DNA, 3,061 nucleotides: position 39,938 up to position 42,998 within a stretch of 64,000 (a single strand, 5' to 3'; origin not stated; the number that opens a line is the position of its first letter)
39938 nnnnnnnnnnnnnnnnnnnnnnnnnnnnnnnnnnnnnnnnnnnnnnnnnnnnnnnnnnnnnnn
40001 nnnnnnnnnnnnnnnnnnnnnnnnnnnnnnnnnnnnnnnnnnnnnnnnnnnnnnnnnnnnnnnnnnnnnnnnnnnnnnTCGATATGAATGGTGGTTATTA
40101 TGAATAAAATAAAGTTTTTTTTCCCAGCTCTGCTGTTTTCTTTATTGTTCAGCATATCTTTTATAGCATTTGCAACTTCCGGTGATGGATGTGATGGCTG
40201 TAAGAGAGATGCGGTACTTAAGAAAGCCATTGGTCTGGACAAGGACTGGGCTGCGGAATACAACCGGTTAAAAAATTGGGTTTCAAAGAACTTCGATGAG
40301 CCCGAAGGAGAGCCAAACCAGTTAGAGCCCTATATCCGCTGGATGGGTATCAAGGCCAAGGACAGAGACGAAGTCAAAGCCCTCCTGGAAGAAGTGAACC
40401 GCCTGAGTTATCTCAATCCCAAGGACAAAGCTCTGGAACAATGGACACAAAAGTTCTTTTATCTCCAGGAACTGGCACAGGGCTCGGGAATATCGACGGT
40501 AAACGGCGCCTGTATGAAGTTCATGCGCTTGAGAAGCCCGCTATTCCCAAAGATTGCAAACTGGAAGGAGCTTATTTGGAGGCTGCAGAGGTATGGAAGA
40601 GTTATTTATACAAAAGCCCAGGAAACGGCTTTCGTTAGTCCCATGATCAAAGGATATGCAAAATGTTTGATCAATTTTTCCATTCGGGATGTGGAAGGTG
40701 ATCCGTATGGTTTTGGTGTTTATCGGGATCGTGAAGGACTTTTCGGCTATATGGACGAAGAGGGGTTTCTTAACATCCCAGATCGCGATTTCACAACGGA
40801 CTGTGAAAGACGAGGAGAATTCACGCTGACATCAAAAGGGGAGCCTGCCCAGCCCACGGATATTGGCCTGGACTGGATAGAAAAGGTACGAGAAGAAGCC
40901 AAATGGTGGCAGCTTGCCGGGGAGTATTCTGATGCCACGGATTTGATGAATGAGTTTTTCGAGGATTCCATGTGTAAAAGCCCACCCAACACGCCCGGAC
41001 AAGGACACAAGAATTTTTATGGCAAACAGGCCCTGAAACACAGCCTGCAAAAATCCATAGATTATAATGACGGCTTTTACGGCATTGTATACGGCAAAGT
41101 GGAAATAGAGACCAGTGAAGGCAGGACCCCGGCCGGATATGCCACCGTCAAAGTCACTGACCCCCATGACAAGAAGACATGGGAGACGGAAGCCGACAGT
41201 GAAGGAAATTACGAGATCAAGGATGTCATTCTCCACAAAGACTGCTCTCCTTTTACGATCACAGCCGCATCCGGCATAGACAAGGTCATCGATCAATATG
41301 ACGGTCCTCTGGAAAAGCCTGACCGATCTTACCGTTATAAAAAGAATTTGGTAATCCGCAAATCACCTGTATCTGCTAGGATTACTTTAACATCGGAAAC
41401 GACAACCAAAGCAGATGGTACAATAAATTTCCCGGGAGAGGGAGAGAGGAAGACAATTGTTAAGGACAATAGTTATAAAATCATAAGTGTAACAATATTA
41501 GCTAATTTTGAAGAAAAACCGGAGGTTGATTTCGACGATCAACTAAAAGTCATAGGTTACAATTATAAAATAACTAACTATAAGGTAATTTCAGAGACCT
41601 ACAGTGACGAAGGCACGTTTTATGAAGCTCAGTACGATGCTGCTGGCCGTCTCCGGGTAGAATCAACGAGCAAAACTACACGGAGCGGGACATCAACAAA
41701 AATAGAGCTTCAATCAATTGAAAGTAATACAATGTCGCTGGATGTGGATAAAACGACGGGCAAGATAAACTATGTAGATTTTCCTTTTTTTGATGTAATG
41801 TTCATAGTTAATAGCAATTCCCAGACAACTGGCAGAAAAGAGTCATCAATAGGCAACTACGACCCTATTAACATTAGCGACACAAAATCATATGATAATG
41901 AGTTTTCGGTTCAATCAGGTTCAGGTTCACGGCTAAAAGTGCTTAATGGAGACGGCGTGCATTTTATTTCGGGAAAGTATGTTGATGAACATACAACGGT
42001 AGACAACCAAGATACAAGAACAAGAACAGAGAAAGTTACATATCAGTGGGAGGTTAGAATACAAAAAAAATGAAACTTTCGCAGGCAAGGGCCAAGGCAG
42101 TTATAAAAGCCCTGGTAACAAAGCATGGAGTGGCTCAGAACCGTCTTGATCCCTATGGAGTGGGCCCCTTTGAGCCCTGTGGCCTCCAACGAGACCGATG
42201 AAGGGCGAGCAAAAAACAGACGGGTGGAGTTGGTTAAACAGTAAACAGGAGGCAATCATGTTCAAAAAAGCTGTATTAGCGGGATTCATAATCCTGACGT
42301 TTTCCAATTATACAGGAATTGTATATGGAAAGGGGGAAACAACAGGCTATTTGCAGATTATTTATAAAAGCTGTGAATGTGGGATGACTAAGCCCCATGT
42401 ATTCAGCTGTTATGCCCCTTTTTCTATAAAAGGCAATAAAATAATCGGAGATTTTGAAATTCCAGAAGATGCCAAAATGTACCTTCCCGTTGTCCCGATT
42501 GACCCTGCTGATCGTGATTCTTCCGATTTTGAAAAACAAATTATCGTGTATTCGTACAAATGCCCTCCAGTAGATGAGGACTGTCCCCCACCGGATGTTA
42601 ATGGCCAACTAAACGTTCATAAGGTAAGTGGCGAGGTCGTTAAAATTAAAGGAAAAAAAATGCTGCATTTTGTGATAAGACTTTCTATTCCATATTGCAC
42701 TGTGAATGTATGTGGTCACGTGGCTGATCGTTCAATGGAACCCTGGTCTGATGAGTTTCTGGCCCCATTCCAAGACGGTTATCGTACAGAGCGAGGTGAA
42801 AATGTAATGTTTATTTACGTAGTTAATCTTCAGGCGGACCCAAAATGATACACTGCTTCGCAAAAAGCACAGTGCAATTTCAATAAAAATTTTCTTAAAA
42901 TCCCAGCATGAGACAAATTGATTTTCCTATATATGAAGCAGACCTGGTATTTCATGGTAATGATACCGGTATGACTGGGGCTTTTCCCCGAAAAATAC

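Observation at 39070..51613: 12.5-kb block of eleven co-directional exported/membrane proteins, mostly unrecognisable; a candidate novel envelope/surface module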

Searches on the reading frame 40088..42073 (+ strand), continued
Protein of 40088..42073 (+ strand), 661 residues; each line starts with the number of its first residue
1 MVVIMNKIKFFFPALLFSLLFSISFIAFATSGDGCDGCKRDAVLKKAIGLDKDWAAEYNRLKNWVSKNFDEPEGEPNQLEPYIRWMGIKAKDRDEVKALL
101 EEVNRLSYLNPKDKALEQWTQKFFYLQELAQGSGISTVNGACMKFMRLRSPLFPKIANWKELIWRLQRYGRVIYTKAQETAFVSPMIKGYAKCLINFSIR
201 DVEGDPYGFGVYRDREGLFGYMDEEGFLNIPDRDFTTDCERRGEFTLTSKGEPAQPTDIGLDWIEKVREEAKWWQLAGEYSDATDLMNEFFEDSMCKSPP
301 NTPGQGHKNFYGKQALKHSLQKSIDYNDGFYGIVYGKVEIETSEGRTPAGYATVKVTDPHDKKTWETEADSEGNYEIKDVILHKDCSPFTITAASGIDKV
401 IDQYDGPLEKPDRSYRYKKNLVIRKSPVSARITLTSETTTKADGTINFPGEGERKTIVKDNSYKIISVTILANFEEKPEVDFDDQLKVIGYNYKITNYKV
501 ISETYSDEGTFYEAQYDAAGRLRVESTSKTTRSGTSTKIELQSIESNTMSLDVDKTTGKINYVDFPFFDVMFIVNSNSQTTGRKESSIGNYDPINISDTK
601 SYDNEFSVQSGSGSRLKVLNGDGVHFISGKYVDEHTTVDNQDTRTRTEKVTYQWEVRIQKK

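Call 59: fold_search(model_id=the predicted structure, library=pdb)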
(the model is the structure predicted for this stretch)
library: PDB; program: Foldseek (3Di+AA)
matches with E <= 10: 566; with E <= 0.001: 2
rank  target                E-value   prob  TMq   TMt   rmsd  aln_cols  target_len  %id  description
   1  7tva_A                4.0e-04  0.35  0.07  0.08  25.8       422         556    9  Stat5a Core in complex with AK2292 (released 2023-02-15)
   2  7ubt                  9.8e-04  0.28  0.07  0.08  26.1       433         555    9  Stat5a Core in complex with Compound 18 (released 2023-02-15)
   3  7pmx_A                1.0e-03  0.30  0.08  0.08  34.0       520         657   11  HsPepT1 bound to Ala-Phe in the outward facing open conformation (released 2021-10-20)
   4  7tvb                  1.3e-03  0.28  0.07  0.08  26.4       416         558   10  Stat5A Core in Complex with AK305 (released 2023-02-15)
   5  7uc6                  3.1e-03  0.21  0.07  0.08  25.5       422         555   10  Stat5a Core in complex with Compound 12 (released 2023-02-15)
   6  10ps                  3.2e-03  0.85  0.10  0.12  17.9       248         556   10  Crystal structure of SdrD A2-A3-B1-B2 domains from Staphylococcus aureus JH1 (released 2026-02-11)
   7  5z5m_A                4.2e-03  0.82  0.12  0.25  19.4       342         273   11  Crystal structure of (S)-allantoin synthase (released 2018-11-21)
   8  5z5m_B                5.4e-03  0.80  0.11  0.24  17.3       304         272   10  Crystal structure of (S)-allantoin synthase (released 2018-11-21)
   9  6njs                  7.4e-03  0.16  0.08  0.09  25.2       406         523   10  Stat3 Core in complex with compound SD36 (released 2019-12-04)
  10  8qox_B                8.2e-03  0.89  0.11  0.16  19.0       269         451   12  Two-component assembly of SlaA and SlaB S-layer proteins of Sulfolobus acidocaldarius (released 2024-02-21)
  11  5z5m_C                1.0e-02  0.75  0.11  0.24  16.3       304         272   10  Crystal structure of (S)-allantoin synthase (released 2018-11-21)
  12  6nuq                  1.1e-02  0.18  0.09  0.10  26.8       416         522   10  Stat3 Core in complex with compound SI109 (released 2019-12-04)
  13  7nuf_A                1.3e-02  0.38  0.10  0.12  25.3       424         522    6  Vaccinia virus protein 018 in complex with STAT1 (released 2021-07-28)
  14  7u06_A                1.9e-02  0.13  0.11  0.08  23.0       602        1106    8  Structure of the yeast TRAPPII-Rab11/Ypt32 complex in the closed/open state (composite structure) (released 2022-04-27)
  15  8gel_A                2.0e-02  0.23  0.08  0.10  22.3       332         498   10  Cryo-EM structure of synthetic tetrameric building block sC4 (released 2024-03-13)
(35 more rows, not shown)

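Call 70: search_protein_families(library=padloc, max_evalue=0.001, proteins=[window:40088-42073:+])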
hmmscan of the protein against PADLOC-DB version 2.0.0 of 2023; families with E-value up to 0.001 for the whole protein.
window:40088-42073:+ (661 aa): 0 families

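Call 71: search_protein_families(library=phrogs, max_evalue=0.001, proteins=[window:40088-42073:+])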
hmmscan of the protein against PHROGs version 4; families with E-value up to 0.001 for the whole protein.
window:40088-42073:+ (661 aa): 0 families

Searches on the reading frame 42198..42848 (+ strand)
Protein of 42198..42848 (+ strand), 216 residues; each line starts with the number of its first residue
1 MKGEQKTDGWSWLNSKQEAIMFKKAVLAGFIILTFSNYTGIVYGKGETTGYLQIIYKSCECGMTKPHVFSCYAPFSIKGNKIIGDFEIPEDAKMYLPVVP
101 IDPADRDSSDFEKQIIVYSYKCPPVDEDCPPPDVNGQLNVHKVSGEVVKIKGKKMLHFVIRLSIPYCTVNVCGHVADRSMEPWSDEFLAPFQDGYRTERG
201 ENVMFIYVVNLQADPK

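Call 4: search_protein_families(library=pfam, max_evalue=0.01, proteins=[window:42198-42848:+])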
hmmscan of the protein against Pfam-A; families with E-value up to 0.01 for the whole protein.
window:42198-42848:+ (216 aa): 0 families

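Call 9: search_protein_families(library=ncbifam, max_evalue=0.01, proteins=[window:42198-42848:+])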
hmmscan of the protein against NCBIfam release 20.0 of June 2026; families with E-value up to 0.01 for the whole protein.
window:42198-42848:+ (216 aa): 0 families

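Call 70: search_protein_families(library=padloc, max_evalue=0.001, proteins=[window:42258-42848:+])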
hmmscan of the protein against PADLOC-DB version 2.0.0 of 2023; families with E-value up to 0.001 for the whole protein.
window:42258-42848:+ (196 aa): 0 families

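Call 71: search_protein_families(library=phrogs, max_evalue=0.001, proteins=[window:42258-42848:+])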
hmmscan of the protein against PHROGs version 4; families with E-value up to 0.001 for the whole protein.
window:42258-42848:+ (196 aa): 0 families
